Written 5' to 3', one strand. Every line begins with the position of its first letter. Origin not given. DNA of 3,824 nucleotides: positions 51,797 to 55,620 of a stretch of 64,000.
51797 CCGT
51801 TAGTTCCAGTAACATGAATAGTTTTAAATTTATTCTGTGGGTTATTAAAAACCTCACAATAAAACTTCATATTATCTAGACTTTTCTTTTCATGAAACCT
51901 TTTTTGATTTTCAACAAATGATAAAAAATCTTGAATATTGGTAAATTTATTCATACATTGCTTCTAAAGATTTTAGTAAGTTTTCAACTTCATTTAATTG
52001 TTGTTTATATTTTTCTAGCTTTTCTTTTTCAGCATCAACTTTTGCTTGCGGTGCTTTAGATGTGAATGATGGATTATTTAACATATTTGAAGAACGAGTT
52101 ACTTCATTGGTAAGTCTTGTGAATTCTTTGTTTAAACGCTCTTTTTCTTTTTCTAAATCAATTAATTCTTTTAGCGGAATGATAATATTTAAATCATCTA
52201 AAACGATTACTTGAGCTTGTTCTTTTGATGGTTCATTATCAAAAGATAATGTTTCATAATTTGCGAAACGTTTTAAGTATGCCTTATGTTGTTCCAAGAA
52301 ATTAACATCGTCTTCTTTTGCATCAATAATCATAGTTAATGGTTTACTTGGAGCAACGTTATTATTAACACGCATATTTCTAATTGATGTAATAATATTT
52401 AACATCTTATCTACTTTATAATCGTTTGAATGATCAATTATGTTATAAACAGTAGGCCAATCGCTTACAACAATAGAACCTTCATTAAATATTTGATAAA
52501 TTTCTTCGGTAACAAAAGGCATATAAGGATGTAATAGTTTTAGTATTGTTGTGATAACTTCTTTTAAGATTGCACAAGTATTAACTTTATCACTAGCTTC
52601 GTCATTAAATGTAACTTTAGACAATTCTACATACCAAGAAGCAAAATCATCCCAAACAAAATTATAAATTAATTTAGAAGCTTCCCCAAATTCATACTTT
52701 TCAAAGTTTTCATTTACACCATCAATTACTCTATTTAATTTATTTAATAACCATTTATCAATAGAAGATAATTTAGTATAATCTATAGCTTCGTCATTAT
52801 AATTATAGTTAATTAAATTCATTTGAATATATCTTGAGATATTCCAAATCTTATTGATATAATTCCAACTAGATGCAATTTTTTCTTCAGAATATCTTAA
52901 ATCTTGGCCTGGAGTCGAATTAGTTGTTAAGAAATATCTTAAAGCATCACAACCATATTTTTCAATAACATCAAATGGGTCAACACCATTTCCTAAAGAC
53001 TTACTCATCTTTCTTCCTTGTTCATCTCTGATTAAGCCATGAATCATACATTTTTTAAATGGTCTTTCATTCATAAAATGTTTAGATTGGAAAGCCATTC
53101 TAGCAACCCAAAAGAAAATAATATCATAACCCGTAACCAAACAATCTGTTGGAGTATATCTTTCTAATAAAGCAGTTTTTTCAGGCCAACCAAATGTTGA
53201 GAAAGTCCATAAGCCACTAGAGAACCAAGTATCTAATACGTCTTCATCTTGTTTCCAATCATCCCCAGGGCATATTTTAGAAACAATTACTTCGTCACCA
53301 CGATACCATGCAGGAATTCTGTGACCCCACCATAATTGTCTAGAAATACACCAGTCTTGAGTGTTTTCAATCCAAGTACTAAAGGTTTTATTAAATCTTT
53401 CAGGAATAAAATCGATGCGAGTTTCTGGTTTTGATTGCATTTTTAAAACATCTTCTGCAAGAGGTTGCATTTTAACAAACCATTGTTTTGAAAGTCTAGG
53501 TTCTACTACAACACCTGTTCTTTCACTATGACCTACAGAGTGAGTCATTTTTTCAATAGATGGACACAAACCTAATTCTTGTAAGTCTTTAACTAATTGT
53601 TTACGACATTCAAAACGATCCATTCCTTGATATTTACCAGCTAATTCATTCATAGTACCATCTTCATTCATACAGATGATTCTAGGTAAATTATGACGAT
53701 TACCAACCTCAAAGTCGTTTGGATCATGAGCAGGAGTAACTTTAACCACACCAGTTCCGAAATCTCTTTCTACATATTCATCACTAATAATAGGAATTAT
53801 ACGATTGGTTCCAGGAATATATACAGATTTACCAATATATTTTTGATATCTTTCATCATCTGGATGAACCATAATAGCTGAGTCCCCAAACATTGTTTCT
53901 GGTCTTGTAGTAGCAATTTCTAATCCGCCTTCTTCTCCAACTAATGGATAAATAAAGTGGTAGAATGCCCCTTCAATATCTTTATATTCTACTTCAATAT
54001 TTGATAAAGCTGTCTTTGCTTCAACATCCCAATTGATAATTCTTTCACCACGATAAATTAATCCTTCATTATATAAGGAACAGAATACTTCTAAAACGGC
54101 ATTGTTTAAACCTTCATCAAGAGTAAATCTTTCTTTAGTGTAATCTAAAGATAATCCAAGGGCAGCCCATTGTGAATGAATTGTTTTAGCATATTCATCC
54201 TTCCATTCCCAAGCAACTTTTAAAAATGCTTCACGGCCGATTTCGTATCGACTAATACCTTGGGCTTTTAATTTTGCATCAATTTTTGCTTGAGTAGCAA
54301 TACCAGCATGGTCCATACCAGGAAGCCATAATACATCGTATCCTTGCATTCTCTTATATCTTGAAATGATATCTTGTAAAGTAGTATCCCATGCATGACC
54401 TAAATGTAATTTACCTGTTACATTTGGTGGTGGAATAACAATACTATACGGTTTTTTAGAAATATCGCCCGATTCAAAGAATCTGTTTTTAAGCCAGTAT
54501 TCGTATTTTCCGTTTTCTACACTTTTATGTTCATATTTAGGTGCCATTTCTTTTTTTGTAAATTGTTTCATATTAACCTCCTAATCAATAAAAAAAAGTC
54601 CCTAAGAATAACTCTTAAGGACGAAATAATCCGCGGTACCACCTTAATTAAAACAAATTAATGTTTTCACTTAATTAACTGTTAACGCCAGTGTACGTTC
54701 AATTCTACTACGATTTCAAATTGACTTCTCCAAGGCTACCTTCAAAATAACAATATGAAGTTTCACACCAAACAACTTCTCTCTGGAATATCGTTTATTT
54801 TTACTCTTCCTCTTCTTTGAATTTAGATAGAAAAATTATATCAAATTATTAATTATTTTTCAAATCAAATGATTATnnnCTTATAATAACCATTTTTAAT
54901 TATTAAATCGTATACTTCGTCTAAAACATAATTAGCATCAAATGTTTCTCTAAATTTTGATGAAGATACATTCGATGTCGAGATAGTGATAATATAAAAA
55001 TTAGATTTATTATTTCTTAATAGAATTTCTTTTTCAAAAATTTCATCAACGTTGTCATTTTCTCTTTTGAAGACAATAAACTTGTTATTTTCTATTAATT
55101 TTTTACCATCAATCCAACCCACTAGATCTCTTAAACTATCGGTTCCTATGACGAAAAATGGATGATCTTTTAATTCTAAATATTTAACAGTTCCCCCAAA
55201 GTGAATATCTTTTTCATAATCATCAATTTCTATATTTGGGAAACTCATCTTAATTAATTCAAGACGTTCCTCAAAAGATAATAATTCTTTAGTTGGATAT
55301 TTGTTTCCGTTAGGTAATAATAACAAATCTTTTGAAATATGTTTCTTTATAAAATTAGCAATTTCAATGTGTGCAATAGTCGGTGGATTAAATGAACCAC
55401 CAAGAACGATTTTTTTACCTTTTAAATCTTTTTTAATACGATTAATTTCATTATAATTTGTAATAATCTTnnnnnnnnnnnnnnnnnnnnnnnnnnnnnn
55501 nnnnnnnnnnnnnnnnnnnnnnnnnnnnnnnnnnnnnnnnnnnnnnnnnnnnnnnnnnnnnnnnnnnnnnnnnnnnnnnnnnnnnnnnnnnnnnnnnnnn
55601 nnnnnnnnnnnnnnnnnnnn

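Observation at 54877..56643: Single-polypeptide fusion of a GltD-like NAD(P)H/FAD/Fe-S oxidoreductase with the NAD-biosynthesis enzyme NadD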

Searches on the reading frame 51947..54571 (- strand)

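Call 25: search_protein_families(library=ncbifam, proteins=[window:51947-54571:-], max_evalue=1e-25)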
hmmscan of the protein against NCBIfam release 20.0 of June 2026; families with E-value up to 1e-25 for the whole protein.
window:51947-54571:- (874 aa): 15 families
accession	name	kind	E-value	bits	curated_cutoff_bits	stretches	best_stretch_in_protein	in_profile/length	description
NF004349.1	PRK05729.1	equivalog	0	1160.8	704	1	12-864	3-858/860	valine--tRNA ligase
TIGR00422.1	valS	equivalog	0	1069.8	612.1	1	10-853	2-863/863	valine--tRNA ligase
NF011492.0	PRK14900.1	equivalog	1.8e-278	926.7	1783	1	6-866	6-890/1044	valine--tRNA ligase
NF009687.0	PRK13208.1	equivalog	1e-185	619.3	738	1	6-787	3-798/801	valine--tRNA ligase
TIGR00392.1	ileS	equivalog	4.7e-128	428.7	621.4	3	436-746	526-845/861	isoleucine--tRNA ligase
NF000540.1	alt_ValS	exception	3.2e-108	362.8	900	2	25-427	16-452/827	valine--tRNA ligase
NF000258.1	MupB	exception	5.6e-69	233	1900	1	434-771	502-842/1033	mupirocin-resistant isoleucine--tRNA ligase MupB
NF008957.0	PRK12300.1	subfamily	2.7e-67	227.5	677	2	15-240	6-241/946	leucine--tRNA ligase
NF040702.1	ileS_w_GNAT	exception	1.2e-65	221.8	1999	1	437-712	699-975/1100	isoleucine--tRNA ligase, N-acetyltransferase domain-containing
NF000257.1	MupA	exception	7.9e-61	206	1900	1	439-765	502-834/1024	mupirocin-resistant isoleucine--tRNA ligase MupA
TIGR00395.1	leuS_arch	equivalog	7.3e-56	189.7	648.5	0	472-753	571-833/938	leucine--tRNA ligase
TIGR00396.1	leuS_bact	equivalog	3.8e-50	170.9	548.4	0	519-731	603-794/843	leucine--tRNA ligase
TIGR00398.1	metG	equivalog_domain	3.3e-40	138.3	336.35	0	504-697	311-503/530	methionine--tRNA ligase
NF008900.0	PRK12267.1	equivalog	1.3e-35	123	598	0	312-731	125-511/648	methionine--tRNA ligase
NF001100.0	PRK00133.1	equivalog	2.1e-27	96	587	0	349-752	175-546/676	methionine--tRNA ligase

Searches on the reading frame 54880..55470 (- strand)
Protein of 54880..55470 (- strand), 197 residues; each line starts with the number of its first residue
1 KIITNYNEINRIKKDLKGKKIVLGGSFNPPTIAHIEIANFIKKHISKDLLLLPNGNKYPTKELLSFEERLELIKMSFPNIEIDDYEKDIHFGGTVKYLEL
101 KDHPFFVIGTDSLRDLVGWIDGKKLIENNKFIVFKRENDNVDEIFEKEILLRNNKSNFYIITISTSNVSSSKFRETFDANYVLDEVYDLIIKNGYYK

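Call 50: search_solved_structures(query=window:54880-55470:-, max_evalue=0.01, show_alignments=3)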
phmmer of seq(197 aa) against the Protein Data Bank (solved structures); distinct sequences matched with E-value up to 0.01: 10.
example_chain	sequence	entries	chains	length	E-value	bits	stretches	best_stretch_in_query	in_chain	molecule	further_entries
2h29_A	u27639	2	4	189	3.1e-05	27.4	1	19-140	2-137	Probable nicotinate-nucleotide adenylyltransferase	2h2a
9rpk_A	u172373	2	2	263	0.00012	25.5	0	21-79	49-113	Nicotinamide/nicotinic acid mononucleotide adenylyltransferase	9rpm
5llt_A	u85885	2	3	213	0.00014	25.2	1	102-171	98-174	Nicotinate-nucleotide adenylyltransferase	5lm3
1kam_A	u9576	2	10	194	0.00017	25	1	19-195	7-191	NICOTINATE-NUCLEOTIDE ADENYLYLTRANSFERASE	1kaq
1vlh_A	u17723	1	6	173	0.00049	23.5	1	19-112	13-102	Phosphopantetheine adenylyltransferase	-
2qtm_A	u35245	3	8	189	0.002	21.4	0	22-132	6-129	Nicotinate (Nicotinamide) nucleotide adenylyltransferase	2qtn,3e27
3hfj_A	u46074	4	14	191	0.0032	20.8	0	22-132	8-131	Nicotinate (Nicotinamide) nucleotide adenylyltransferase | nicotinate-nucleotide adenylyltransferase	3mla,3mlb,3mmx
2qtr_A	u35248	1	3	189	0.0034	20.7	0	22-132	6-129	Probable nicotinate-nucleotide adenylyltransferase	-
3dv2_A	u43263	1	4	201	0.0043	20.4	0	22-132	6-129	Nicotinate (Nicotinamide) nucleotide adenylyltransferase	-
8aih_A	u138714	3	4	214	0.0045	20.3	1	20-144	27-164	Probable nicotinate-nucleotide adenylyltransferase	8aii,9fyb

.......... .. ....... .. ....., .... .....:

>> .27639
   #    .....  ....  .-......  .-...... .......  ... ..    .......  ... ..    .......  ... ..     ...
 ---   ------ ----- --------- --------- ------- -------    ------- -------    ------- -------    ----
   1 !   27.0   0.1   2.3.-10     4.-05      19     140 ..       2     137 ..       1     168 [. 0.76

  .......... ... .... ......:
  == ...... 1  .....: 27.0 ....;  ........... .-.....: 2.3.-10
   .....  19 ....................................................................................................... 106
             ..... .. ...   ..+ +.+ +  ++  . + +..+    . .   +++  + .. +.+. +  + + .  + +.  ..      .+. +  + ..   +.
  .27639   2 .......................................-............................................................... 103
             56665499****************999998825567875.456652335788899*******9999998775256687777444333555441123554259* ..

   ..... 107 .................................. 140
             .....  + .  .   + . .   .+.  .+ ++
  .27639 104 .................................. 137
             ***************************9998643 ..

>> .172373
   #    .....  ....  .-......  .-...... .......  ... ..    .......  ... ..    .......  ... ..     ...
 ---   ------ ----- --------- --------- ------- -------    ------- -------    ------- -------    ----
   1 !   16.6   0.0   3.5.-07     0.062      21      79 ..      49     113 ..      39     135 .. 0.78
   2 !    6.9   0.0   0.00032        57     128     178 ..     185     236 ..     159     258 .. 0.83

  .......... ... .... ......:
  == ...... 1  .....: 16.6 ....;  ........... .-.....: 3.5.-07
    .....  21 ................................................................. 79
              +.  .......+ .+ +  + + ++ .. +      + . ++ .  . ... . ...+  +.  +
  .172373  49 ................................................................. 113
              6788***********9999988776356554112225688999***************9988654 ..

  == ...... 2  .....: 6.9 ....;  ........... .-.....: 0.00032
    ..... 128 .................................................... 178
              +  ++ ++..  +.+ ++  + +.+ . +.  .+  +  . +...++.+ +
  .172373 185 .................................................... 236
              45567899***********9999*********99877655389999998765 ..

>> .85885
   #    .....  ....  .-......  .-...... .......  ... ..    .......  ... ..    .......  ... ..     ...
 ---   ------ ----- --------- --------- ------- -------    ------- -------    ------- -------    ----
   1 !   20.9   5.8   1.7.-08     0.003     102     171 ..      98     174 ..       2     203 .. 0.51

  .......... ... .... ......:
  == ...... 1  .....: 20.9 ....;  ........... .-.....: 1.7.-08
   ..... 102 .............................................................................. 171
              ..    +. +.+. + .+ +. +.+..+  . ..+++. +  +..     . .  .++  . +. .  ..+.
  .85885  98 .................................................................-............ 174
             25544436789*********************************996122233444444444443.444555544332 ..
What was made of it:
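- On NadD (NaMN adenylyltransferase, TIGR00482 / PF01467): The T-type motif resembles the dual-specificity eukaryotic NMNAT 9rpk (call 50), which is only a lead.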

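Call 59: search_protein_families(library=ncbifam, proteins=[window:54880-55431:-], max_evalue=1e-10)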
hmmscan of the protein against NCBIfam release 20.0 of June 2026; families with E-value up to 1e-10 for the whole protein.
window:54880-55431:- (184 aa): 4 families
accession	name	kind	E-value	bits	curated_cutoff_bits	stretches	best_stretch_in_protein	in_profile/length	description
TIGR00482.1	TIGR00482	equivalog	1.5e-22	80.6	112.45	1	9-181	1-192/194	nicotinate (nicotinamide) nucleotide adenylyltransferase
NF005519.0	PRK07152.1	equivalog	2.5e-20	72.7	315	1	8-183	4-184/361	nicotinate-nucleotide adenylyltransferase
NF000842.0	PRK00071.2-1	equivalog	4.8e-15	55.7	167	1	9-184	6-185/191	nicotinate-nucleotide adenylyltransferase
NF000840.1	PRK00071.1-3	equivalog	7.4e-14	51.7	150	1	6-184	7-199/201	nicotinate-nucleotide adenylyltransferase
